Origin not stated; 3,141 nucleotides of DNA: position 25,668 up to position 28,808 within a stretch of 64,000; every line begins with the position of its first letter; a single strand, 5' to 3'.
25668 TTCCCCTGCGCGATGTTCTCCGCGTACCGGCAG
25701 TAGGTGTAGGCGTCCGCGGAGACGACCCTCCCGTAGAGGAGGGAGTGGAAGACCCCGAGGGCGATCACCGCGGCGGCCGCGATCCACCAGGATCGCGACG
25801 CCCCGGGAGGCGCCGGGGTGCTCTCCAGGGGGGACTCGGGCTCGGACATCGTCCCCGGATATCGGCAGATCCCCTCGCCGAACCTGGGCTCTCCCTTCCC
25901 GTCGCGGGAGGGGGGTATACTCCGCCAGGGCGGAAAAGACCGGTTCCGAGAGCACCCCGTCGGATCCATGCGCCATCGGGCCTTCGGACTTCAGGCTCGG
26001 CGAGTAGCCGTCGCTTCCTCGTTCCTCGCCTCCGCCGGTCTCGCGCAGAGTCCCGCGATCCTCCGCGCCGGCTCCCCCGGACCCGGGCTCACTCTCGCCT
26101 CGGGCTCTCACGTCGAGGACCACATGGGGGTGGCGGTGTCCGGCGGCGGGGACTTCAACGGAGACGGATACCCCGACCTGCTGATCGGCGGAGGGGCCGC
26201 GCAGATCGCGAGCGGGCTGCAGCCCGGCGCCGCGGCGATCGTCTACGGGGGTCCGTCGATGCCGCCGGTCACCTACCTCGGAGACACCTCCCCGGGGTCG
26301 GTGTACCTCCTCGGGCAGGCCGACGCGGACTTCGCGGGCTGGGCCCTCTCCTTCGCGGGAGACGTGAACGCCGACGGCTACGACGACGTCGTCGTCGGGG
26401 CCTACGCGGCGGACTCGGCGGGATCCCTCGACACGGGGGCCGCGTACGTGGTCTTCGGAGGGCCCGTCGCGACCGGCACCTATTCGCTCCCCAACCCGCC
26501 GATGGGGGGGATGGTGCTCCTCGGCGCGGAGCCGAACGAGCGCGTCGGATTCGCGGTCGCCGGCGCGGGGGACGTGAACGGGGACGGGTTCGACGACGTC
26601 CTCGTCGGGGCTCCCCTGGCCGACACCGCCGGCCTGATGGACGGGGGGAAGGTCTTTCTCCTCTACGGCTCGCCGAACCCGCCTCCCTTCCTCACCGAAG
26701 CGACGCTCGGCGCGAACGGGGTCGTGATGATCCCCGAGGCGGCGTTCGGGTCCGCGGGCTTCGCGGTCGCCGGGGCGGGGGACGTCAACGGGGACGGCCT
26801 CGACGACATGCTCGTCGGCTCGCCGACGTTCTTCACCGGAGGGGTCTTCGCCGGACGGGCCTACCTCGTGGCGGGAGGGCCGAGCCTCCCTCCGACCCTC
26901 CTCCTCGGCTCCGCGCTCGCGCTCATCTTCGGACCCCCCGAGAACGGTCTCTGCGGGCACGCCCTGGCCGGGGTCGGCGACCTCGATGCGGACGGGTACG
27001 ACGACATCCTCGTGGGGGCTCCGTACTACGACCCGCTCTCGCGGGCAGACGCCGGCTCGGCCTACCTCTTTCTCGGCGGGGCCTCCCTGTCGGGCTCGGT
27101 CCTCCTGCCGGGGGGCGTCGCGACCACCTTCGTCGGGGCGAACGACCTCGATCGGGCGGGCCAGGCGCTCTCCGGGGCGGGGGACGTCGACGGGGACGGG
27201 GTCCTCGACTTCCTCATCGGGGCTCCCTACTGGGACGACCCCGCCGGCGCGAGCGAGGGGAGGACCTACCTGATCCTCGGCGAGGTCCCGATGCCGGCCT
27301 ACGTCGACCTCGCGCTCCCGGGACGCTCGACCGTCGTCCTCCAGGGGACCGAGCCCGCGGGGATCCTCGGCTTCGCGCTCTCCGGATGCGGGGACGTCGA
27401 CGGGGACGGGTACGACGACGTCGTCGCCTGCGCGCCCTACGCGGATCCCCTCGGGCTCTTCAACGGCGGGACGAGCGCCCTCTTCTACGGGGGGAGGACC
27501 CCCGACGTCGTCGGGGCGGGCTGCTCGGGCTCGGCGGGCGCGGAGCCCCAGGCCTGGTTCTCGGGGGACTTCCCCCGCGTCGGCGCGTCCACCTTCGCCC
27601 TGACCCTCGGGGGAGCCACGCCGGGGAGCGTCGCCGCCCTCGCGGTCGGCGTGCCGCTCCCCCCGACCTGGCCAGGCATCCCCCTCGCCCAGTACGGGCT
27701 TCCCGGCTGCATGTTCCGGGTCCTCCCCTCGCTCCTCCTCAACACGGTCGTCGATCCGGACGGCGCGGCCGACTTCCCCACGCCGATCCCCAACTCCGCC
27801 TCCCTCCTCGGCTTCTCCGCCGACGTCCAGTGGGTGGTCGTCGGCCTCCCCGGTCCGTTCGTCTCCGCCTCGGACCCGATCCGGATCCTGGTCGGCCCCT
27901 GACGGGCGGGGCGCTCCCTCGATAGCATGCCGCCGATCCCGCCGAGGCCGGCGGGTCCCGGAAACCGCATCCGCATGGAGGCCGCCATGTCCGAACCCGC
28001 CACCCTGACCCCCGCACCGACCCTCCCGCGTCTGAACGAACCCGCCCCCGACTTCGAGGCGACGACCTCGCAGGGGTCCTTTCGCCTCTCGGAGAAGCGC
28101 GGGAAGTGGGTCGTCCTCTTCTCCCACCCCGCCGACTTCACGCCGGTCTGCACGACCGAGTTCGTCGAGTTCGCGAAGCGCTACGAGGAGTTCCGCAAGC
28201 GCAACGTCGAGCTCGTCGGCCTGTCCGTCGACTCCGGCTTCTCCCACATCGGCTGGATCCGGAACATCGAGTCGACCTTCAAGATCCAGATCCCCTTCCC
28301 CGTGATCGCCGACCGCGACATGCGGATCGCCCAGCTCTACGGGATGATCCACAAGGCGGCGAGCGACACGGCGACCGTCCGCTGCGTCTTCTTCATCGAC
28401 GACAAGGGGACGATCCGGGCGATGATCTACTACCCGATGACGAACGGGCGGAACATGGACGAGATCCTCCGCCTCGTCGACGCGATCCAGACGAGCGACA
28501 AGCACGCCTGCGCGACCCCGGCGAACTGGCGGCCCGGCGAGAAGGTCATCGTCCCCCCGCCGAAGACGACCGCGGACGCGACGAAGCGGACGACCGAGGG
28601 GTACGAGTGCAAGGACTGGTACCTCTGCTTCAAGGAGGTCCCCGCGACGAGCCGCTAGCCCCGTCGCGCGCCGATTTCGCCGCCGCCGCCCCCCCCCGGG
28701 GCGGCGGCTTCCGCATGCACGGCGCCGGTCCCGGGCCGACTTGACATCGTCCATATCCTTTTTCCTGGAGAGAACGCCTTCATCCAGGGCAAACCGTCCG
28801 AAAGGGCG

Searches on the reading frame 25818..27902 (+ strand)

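Call 14: search_protein_families(library=pfam, proteins=[window:25818-27902:+], max_evalue=0.01)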
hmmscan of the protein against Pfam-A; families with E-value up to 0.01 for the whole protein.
window:25818-27902:+ (694 aa): 3 families
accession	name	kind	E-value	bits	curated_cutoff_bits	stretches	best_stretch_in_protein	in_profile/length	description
PF01839.29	FG-GAP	-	2.1e-44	149.2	22.1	7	385-418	6-37/37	FG-GAP repeat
PF13517.12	FG-GAP_3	-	4.1e-09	37.4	26.9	0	252-333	1-61/61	FG-GAP-like repeat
PF23167.1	DUF7057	-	0.00016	22.2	27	0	516-542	42-64/130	Domain of unknown function (DUF7057)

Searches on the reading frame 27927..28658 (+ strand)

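Call 14: search_protein_families(library=pfam, proteins=[window:27927-28658:+], max_evalue=0.01)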
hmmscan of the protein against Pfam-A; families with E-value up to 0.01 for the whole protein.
window:27927-28658:+ (243 aa): 3 families
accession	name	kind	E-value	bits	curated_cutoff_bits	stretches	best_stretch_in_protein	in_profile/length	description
PF00578.27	AhpC-TSA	-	9e-36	123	26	1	37-165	2-123/124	AhpC/TSA family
PF08534.16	Redoxin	-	5.5e-18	65.6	26.6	1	37-179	3-146/148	Redoxin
PF10417.14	1-cysPrx_C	-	1e-14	54.6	21.1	1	186-224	1-40/41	C-terminal domain of 1-Cys peroxiredoxin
